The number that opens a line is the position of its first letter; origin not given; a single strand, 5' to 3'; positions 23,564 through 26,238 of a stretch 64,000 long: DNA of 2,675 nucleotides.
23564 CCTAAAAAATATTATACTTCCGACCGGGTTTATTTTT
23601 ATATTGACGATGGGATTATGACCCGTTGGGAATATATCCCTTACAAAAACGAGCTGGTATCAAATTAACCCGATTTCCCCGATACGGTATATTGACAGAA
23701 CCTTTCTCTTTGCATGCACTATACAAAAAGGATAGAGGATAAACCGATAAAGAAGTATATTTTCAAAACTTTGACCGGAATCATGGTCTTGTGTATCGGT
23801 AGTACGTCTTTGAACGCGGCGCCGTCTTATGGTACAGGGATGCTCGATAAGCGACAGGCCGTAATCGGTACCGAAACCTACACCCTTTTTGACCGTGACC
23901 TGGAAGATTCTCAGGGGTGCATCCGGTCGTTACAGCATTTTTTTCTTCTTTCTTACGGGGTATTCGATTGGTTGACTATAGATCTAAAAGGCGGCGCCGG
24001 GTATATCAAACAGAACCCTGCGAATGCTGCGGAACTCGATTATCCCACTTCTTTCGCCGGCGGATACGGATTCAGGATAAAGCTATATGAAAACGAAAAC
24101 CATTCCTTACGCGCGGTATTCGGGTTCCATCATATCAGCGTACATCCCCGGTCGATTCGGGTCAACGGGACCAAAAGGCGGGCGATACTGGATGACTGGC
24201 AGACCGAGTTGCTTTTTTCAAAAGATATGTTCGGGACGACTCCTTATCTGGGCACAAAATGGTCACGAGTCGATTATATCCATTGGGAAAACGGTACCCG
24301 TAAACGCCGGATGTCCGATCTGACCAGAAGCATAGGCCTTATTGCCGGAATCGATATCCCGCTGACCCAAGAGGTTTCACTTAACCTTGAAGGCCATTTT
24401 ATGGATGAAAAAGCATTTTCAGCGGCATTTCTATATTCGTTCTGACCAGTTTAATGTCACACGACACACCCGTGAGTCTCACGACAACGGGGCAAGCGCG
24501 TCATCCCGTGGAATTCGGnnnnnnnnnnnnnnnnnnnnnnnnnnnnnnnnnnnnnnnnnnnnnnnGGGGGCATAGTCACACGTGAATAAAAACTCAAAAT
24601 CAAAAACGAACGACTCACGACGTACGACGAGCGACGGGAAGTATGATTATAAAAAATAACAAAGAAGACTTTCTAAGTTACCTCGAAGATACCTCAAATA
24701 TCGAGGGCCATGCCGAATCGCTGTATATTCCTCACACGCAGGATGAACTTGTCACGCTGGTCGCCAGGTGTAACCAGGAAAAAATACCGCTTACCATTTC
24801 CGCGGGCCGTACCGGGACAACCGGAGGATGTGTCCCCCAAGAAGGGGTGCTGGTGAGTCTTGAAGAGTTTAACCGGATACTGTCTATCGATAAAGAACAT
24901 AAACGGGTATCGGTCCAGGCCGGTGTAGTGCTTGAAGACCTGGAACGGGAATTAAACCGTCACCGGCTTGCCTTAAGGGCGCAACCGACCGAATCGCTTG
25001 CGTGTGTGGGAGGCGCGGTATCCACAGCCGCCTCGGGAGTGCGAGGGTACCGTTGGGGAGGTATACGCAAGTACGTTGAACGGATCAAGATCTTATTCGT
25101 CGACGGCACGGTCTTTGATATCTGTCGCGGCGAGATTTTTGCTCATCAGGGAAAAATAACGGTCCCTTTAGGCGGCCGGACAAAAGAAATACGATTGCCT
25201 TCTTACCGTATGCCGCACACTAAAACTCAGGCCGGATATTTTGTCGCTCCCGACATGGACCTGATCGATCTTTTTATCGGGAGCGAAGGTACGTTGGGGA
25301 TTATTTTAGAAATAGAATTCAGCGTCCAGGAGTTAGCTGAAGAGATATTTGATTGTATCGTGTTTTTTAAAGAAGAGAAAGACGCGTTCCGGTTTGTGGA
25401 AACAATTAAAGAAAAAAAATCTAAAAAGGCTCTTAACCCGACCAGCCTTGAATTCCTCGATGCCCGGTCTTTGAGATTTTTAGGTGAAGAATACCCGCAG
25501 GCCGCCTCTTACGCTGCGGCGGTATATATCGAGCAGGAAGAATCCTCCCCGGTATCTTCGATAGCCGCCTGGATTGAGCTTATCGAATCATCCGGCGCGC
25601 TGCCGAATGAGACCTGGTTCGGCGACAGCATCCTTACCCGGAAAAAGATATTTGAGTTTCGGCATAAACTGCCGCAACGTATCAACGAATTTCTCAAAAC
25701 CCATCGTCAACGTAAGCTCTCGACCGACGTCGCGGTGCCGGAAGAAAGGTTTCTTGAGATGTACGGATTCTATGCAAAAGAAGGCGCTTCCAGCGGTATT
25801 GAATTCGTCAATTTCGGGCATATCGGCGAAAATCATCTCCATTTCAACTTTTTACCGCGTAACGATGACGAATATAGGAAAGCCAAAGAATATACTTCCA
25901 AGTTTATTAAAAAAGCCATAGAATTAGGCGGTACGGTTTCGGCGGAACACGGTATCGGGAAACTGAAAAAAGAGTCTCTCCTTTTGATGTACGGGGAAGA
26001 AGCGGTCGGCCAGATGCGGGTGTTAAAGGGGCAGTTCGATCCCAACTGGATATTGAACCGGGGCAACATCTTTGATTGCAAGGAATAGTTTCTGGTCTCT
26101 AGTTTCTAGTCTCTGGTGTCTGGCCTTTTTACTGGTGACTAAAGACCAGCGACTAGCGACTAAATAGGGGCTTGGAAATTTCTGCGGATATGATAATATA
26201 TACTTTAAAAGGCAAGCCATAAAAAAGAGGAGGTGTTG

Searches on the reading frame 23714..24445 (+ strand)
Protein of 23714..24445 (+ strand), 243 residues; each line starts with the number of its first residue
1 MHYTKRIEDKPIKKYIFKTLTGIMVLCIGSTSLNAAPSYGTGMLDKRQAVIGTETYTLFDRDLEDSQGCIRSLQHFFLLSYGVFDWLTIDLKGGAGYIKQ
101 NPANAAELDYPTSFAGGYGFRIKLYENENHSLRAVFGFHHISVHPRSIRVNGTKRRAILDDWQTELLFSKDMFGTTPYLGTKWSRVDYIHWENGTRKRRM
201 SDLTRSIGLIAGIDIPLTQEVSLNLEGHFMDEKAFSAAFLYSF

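Call 63: search_protein_families(library=pfam, proteins=[window:23714-24445:+], max_evalue=1)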
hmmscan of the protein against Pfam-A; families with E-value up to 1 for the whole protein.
window:23714-24445:+ (243 aa): 2 families
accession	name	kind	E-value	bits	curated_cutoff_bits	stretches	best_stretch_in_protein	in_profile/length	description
PF01308.23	Chlam_OMP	-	0.066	12.3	20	1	153-188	265-301/397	Chlamydia major outer membrane protein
PF13505.12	OMP_b-brl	-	0.087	13.4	28.7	0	80-142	94-156/175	Outer membrane protein beta-barrel domain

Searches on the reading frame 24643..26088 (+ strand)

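Call 88: search_protein_families(library=ncbifam, proteins=[window:24643-26088:+], max_evalue=0.00001)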
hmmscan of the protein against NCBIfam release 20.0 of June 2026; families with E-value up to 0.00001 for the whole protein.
window:24643-26088:+ (481 aa): 8 families
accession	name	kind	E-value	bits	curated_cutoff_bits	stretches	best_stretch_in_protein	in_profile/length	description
TIGR00387.1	glcD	equivalog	3.8e-59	200.6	567.9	2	204-474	146-412/413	glycolate oxidase subunit GlcD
NF008408.0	PRK11230.1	equivalog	4.4e-29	101.3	897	2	28-159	60-193/499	glycolate oxidase subunit GlcD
NF049975.1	2HglutDHaseYdiJ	equivalog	1.3e-23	82.8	1350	2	27-159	55-191/1018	D-2-hydroxyglutarate dehydrogenase YdiJ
NF008439.0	PRK11282.1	equivalog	4.8e-14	52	284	1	33-157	8-133/358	glycolate oxidase subunit GlcE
TIGR01678.1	FAD_lactone_ox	subfamily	3.1e-13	49.4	396.8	1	23-160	14-149/438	sugar 1,4-lactone oxidase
TIGR01679.1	bact_FAD_ox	subfamily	1e-12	47.7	292.25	1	29-164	17-147/419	FAD-linked oxidoreductase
NF053785.1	DcplphribOxDprE1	equivalog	3.1e-09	36.6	500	1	30-160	21-150/449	decaprenylphosphoryl-beta-D-ribose oxidase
TIGR01677.1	pln_FAD_oxido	subfamily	7.5e-09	34.6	383.1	1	23-151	33-167/560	FAD-dependent oxidoreductase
